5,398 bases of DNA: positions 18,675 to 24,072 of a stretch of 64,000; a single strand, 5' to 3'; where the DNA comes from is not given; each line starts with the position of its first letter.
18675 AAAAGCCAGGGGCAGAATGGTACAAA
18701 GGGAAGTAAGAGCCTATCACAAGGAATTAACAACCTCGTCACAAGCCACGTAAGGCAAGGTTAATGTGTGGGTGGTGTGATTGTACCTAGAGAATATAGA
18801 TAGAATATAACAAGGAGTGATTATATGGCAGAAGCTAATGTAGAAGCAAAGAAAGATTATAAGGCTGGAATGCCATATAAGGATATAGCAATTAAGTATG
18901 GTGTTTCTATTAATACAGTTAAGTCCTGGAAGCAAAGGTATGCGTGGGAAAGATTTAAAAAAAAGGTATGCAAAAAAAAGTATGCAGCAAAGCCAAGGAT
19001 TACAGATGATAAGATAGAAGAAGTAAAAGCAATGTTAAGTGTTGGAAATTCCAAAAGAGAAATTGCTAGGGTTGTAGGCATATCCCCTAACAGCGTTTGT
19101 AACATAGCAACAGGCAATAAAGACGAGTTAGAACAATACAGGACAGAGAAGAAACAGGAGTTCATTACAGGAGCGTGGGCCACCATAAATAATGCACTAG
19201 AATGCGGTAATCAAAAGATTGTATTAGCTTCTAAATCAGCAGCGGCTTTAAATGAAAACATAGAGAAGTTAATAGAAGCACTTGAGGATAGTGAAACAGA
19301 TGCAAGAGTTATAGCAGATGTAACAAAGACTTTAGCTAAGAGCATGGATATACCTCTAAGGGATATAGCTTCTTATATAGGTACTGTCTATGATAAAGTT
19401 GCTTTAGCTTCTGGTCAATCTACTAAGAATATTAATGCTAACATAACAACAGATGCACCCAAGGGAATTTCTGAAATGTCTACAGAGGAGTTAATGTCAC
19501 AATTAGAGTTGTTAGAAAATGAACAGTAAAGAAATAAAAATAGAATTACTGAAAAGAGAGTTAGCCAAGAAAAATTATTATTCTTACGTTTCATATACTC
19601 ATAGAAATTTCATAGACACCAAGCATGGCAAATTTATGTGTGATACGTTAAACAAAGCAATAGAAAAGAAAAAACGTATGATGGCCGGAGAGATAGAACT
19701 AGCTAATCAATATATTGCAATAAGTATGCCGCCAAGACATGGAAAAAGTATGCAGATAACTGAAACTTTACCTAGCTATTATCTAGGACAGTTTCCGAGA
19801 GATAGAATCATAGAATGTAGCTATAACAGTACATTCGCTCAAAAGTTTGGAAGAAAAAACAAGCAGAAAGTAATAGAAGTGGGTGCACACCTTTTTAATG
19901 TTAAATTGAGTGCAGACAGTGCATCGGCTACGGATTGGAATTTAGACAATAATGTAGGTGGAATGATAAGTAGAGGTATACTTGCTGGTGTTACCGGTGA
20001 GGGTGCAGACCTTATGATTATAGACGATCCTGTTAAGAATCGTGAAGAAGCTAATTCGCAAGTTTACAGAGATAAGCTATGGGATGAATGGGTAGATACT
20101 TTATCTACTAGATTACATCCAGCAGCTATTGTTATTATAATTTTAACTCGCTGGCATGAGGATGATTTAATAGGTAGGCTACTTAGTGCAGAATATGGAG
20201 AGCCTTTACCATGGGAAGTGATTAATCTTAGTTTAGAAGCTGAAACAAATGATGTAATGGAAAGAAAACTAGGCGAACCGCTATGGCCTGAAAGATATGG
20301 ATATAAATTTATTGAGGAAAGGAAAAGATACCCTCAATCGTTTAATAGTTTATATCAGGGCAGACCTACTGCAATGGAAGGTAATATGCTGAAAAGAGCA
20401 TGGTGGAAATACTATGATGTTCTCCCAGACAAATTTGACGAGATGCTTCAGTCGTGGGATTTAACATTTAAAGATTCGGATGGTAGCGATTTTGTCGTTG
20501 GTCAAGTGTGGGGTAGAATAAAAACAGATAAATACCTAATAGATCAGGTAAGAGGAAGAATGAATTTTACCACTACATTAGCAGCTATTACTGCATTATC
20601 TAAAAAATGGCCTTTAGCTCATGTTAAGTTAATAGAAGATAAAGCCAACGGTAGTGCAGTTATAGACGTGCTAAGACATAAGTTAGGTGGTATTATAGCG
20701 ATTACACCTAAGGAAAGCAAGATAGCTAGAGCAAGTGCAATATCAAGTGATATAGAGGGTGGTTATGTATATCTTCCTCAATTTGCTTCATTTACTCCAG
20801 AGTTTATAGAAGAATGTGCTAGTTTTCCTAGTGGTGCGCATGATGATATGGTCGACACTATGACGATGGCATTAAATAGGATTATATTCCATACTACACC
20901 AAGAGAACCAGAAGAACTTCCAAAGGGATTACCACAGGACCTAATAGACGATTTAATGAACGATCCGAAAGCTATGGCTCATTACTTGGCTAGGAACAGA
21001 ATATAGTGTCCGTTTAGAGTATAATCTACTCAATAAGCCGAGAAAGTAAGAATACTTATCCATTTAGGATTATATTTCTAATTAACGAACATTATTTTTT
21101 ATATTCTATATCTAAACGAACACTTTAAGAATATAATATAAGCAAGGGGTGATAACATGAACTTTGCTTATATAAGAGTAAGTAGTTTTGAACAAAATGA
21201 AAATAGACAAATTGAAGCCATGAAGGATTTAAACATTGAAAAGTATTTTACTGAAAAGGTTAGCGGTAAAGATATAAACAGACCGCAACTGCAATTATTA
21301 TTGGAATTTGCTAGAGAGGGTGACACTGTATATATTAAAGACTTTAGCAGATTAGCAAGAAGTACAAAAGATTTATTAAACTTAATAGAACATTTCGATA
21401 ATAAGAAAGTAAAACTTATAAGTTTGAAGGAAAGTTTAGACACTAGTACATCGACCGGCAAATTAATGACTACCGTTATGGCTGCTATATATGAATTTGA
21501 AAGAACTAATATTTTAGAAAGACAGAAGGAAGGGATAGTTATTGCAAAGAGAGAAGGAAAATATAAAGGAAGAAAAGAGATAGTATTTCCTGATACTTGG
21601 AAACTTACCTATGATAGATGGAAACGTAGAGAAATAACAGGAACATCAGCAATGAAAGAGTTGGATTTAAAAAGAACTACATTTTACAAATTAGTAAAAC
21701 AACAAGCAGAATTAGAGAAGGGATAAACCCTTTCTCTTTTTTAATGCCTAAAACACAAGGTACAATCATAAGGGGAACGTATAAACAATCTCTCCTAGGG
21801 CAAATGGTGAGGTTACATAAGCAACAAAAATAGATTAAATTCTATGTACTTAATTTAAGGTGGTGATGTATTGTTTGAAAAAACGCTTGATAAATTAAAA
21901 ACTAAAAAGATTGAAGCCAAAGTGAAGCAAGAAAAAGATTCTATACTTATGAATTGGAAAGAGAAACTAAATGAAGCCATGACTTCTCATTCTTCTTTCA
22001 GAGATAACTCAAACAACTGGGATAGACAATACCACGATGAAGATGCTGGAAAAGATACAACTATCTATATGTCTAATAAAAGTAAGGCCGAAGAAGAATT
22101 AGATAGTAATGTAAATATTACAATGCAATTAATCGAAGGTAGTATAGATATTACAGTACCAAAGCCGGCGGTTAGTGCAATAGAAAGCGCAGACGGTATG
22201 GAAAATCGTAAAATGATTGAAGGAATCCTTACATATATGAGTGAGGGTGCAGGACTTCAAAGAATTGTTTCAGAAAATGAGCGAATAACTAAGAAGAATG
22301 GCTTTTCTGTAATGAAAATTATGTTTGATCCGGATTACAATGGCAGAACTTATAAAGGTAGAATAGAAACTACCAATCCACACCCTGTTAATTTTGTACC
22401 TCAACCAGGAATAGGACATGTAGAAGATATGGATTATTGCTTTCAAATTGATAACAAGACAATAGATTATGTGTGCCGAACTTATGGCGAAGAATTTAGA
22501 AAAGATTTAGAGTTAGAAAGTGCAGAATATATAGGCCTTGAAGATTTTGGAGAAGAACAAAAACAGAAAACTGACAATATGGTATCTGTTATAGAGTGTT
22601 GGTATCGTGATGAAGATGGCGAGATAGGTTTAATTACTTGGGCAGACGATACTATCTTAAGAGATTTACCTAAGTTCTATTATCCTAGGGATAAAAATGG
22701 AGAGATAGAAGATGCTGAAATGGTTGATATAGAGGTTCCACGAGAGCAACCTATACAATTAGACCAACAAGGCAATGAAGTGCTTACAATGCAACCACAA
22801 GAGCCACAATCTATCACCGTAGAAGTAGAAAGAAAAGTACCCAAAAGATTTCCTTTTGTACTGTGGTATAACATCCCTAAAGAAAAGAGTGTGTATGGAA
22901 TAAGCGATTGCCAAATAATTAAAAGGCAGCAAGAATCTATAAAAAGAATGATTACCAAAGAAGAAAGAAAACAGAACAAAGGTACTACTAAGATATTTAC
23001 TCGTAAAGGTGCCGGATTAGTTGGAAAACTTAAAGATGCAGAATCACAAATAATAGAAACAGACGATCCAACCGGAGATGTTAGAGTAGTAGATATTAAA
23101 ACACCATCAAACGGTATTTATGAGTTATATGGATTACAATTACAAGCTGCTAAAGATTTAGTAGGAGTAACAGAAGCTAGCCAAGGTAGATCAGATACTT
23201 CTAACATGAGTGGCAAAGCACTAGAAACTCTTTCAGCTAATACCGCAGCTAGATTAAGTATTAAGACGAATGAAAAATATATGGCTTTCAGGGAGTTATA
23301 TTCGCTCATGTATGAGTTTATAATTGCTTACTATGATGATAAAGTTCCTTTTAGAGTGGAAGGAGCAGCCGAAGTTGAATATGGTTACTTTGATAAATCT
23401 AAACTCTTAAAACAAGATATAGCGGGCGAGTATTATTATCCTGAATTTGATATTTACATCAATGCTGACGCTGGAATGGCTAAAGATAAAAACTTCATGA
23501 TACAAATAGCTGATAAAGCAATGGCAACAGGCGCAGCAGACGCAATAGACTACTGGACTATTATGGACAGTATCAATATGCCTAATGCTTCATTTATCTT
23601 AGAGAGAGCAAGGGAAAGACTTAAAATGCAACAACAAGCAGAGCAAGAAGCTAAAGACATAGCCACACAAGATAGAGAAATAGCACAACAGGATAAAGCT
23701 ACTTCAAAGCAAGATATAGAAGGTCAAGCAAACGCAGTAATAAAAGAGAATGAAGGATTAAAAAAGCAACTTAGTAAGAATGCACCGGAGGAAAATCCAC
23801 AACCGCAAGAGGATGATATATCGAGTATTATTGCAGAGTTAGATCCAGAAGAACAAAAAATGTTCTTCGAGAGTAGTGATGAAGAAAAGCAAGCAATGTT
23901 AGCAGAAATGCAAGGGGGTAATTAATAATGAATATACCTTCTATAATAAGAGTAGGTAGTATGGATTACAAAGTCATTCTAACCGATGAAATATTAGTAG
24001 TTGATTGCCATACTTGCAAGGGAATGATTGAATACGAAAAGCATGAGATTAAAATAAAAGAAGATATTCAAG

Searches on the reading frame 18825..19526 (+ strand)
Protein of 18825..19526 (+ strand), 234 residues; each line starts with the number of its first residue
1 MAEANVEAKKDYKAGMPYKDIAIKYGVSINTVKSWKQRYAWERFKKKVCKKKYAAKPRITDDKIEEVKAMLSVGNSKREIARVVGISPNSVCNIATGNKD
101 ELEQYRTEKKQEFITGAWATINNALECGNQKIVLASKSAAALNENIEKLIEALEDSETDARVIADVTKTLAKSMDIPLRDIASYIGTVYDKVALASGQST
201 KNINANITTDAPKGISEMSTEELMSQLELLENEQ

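Call 70: search_protein_families(library=phrogs, proteins=[window:18825-19526:+], max_evalue=0.00001)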
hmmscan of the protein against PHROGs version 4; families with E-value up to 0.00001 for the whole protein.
window:18825-19526:+ (234 aa): 13 families
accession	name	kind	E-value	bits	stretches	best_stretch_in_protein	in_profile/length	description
phrog_4151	-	DNA, RNA and nucleotide metabolism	8.2e-14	52.7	1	5-52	10-59/154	DNA binding protein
phrog_664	-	DNA, RNA and nucleotide metabolism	3.3e-12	47.7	0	52-120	81-146/210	DNA binding protein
phrog_1889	-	head and packaging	1e-11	45.9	1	7-76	11-83/276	terminase small subunit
phrog_509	-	head and packaging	1.8e-11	45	1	2-54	8-64/238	terminase small subunit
phrog_2606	-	head and packaging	5.6e-10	40.1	1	6-188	10-175/310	terminase small subunit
phrog_1157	-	integration and excision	3.1e-08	34.2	0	62-120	5-64/422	transposase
phrog_51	-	head and packaging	6.6e-08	33.6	1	6-63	7-70/261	terminase small subunit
phrog_59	-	DNA, RNA and nucleotide metabolism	1.1e-07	32.6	1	13-185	245-390/423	HNH endonuclease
phrog_4494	-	unknown function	4.8e-07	31.3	0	7-62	10-62/109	-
phrog_125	-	DNA, RNA and nucleotide metabolism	2.1e-06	28.5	0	49-140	153-242/254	DNA invertase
phrog_323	-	transcription regulation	3.3e-06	27.9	0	11-159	107-270/319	transcriptional regulator, D5-like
phrog_6223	-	transcription regulation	3.4e-06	28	0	65-99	5-42/73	transcriptional repressor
phrog_14025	-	unknown function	9.9e-06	26.7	0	5-42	20-57/98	-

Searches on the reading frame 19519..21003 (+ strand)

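Call 70: search_protein_families(library=phrogs, proteins=[window:19519-21003:+], max_evalue=0.00001)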
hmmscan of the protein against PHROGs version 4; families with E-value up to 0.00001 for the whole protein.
window:19519-21003:+ (495 aa): 5 families
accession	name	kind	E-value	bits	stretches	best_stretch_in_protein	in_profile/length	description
phrog_38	-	head and packaging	9.6e-109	366.1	1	5-464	258-712/760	terminase large subunit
phrog_4758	-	head and packaging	6.7e-63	213.2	1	9-243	9-239/243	terminase large subunit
phrog_5573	-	head and packaging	2.7e-44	152.5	1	230-463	10-242/250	terminase large subunit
phrog_30251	-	head and packaging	2.4e-24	86.6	1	1-352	3-347/799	terminase large subunit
phrog_979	-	head and packaging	9.4e-11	42.1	1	287-466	412-610/642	terminase large subunit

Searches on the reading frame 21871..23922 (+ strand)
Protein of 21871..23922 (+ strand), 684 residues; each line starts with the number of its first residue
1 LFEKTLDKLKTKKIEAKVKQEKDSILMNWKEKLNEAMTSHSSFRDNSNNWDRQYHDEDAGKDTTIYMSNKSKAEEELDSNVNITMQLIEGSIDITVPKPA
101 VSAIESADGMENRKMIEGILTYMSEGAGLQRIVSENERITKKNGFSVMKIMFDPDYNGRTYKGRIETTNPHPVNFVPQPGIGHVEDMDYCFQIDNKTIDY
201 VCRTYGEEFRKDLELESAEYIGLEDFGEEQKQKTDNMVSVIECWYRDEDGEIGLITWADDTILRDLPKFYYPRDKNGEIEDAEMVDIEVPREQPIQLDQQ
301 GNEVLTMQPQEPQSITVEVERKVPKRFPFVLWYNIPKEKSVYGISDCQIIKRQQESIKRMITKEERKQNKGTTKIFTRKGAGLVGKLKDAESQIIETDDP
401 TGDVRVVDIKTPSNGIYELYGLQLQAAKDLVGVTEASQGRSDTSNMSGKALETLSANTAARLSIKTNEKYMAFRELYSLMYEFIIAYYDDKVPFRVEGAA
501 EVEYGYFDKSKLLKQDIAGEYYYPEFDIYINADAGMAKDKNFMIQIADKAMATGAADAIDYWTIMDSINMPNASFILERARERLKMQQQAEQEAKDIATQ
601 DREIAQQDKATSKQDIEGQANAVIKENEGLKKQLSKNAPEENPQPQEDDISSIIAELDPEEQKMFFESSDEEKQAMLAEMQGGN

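Call 70: search_protein_families(library=phrogs, proteins=[window:21871-23922:+], max_evalue=0.00001)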
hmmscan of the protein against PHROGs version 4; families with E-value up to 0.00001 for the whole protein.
window:21871-23922:+ (684 aa): 2 families
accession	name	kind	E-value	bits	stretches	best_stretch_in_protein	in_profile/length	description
phrog_156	-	head and packaging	6.3e-31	108.5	1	22-644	8-628/681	portal protein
phrog_6547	-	head and packaging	2.4e-06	26.8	1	370-681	481-775/827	portal protein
